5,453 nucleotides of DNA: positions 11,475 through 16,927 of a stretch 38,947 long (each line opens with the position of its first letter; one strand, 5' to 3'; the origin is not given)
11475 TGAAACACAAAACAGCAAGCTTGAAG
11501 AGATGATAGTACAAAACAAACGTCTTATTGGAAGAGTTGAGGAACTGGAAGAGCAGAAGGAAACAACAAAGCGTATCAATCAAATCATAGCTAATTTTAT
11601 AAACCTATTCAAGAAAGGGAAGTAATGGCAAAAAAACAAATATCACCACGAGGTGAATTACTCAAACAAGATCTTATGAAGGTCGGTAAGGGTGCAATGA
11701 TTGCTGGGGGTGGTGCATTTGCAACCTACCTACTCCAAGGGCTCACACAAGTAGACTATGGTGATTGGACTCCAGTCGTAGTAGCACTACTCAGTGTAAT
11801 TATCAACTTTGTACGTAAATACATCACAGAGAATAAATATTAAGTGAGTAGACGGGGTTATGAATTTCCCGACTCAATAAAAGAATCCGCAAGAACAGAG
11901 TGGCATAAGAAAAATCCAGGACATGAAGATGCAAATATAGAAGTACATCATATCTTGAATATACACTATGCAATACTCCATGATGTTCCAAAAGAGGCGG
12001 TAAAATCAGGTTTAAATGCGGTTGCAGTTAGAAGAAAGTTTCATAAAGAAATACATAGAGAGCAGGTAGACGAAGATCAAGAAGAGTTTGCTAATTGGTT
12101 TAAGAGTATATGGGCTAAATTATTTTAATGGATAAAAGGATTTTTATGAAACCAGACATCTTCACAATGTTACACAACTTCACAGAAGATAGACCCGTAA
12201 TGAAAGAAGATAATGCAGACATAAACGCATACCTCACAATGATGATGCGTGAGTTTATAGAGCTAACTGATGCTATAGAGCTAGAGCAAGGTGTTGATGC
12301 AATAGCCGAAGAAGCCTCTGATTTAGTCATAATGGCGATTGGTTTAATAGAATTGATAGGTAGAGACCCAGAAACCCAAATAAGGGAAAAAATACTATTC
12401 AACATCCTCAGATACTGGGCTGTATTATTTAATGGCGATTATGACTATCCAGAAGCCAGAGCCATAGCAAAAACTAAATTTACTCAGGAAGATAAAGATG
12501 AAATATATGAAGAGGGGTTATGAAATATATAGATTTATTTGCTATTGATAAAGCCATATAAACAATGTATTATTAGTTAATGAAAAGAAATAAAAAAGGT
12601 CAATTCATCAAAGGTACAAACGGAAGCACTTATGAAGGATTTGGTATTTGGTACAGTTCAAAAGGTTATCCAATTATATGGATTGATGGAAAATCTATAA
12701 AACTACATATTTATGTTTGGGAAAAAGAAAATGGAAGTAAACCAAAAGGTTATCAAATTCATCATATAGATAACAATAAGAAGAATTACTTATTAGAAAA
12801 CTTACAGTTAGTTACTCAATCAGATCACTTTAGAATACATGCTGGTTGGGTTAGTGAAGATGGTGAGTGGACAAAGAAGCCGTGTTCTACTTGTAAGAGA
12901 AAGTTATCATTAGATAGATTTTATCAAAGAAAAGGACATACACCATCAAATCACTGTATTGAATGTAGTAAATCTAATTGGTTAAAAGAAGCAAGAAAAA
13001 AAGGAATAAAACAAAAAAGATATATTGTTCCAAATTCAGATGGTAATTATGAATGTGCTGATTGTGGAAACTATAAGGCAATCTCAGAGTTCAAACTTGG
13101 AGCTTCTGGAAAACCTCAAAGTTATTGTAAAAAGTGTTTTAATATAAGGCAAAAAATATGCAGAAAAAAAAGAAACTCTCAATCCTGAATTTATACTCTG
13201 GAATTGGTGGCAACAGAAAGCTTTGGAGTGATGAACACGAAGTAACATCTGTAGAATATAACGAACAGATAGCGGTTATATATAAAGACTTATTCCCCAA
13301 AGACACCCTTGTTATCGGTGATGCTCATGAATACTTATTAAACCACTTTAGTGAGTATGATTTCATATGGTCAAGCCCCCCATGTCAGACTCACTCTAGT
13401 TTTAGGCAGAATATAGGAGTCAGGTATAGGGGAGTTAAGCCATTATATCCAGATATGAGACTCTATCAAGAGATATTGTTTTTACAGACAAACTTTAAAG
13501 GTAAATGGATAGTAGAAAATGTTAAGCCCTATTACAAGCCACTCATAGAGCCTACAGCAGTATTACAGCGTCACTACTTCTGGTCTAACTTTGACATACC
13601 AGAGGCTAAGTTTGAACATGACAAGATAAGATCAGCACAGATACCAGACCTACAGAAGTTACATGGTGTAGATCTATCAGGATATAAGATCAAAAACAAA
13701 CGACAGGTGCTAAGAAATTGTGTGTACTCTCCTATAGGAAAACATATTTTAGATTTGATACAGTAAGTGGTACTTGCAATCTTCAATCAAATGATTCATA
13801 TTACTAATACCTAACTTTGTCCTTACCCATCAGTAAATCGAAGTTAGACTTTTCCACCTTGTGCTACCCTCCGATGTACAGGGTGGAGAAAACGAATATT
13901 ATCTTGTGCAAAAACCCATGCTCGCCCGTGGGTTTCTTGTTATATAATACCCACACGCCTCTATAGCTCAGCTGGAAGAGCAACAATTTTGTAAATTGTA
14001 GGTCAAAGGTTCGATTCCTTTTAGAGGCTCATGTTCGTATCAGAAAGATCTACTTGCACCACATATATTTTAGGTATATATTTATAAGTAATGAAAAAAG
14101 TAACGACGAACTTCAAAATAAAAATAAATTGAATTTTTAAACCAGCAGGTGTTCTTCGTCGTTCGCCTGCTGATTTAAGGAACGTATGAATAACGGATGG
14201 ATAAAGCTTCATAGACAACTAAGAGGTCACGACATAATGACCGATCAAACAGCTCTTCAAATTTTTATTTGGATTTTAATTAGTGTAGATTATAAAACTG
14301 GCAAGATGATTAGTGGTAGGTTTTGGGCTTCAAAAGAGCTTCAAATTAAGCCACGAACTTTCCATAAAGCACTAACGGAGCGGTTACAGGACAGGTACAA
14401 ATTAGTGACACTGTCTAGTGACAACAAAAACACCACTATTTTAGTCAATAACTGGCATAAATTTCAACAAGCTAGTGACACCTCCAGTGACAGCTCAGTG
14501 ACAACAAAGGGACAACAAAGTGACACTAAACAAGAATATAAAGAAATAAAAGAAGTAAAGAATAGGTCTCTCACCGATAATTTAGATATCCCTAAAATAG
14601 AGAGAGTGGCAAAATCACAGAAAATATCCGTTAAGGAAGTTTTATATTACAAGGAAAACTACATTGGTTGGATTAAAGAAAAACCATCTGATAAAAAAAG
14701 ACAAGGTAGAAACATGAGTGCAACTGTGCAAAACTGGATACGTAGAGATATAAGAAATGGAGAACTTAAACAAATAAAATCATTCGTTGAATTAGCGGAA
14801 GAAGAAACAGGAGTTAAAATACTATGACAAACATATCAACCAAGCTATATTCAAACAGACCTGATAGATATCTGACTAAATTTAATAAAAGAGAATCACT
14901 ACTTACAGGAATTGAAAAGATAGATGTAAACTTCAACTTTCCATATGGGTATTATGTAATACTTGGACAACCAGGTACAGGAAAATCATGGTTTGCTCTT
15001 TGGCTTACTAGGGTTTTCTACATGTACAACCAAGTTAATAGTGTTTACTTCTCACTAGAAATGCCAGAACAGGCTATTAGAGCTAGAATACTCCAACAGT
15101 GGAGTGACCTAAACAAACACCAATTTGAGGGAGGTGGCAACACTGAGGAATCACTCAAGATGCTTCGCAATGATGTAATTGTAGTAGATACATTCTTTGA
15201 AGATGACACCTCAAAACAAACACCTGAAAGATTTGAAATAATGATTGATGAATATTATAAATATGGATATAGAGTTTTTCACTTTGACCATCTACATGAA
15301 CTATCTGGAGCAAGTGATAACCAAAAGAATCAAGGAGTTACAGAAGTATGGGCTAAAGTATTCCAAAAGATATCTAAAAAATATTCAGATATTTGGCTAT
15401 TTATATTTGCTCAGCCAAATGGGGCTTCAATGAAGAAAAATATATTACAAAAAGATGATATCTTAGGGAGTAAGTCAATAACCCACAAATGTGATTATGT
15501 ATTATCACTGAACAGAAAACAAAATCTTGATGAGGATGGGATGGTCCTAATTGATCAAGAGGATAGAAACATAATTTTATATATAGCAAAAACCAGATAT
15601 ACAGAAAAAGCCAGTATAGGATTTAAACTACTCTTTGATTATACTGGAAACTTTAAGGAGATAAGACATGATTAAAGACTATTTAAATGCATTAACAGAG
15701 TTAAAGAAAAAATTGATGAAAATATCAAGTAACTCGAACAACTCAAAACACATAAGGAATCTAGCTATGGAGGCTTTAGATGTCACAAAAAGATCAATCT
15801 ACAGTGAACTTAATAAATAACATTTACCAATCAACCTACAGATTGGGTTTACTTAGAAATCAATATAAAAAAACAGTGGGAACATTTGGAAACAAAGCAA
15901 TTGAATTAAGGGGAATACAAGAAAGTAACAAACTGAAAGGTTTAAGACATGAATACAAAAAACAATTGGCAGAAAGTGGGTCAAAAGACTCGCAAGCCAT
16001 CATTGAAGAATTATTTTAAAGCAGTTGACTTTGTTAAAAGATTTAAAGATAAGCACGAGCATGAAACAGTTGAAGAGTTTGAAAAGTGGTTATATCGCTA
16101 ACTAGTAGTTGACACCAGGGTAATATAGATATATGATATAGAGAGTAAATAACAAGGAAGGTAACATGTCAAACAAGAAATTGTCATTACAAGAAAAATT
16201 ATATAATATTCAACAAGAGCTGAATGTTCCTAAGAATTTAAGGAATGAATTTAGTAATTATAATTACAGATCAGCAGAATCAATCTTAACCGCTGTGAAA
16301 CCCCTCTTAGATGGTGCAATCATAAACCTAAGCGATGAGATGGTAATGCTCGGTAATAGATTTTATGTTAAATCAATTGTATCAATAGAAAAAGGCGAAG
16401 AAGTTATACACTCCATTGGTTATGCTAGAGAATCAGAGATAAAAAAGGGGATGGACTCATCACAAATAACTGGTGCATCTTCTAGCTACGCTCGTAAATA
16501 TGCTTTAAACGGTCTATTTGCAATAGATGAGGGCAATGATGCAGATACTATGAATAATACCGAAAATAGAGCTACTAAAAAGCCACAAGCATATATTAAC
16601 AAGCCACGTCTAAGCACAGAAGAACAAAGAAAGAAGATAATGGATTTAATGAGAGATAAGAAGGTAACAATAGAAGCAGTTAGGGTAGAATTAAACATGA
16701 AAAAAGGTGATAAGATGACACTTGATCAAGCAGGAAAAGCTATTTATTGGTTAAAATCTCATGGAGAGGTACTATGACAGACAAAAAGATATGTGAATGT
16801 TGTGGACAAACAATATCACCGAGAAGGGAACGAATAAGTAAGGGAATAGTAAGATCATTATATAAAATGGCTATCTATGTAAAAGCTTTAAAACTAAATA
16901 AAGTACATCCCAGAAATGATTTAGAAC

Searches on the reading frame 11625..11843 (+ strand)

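Call 57: search_protein_families(library=pfam, proteins=[window:11625-11843:+], max_evalue=0.01)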
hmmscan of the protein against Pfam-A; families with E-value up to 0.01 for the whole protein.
window:11625-11843:+ (72 aa): 1 family
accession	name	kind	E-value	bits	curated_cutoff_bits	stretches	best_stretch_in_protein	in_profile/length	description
PF11460.13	DUF3007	-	0.0041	17.8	25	1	14-68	3-55/96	Protein of unknown function (DUF3007)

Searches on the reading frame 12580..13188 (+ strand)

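Call 58: search_protein_families(library=pfam, proteins=[window:12580-13188:+], max_evalue=0.01)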
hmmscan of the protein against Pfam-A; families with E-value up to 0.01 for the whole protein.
window:12580-13188:+ (202 aa): 2 families
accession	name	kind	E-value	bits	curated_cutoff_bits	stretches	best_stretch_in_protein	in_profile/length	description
PF13392.12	HNH_3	-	1.3e-14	54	24.8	1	41-83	2-44/46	HNH endonuclease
PF14414.12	WHH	-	0.0081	16.3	25.1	0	51-92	2-38/43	A nuclease of the HNH/ENDO VII superfamily with conserved WHH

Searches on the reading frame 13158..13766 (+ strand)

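Call 58: search_protein_families(library=pfam, proteins=[window:13158-13766:+], max_evalue=0.01)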
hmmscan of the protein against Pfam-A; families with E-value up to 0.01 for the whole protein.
window:13158-13766:+ (202 aa): 1 family
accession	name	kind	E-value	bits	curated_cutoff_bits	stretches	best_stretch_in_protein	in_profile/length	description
PF00145.23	DNA_methylase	-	1.4e-07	31.7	22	1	8-88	2-83/324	C-5 cytosine-specific DNA methylase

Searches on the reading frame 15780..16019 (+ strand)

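Call 57: search_protein_families(library=pfam, proteins=[window:15780-16019:+], max_evalue=0.01)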
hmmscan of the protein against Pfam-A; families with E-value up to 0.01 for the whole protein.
window:15780-16019:+ (79 aa): 1 family
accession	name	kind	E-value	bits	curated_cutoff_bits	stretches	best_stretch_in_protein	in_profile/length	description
PF24892.1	UTP6_C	-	0.009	16.4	27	1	32-72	191-231/261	U3 small nucleolar RNA-associated protein 6 C-terminal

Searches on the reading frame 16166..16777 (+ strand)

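Call 58: search_protein_families(library=pfam, proteins=[window:16166-16777:+], max_evalue=0.01)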
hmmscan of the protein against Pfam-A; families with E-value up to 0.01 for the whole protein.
window:16166-16777:+ (203 aa): 1 family
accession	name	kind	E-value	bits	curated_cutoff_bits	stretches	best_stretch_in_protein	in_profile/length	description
PF04404.17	ERF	-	5.3e-33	114.6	25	1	10-145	3-143/153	ERF superfamily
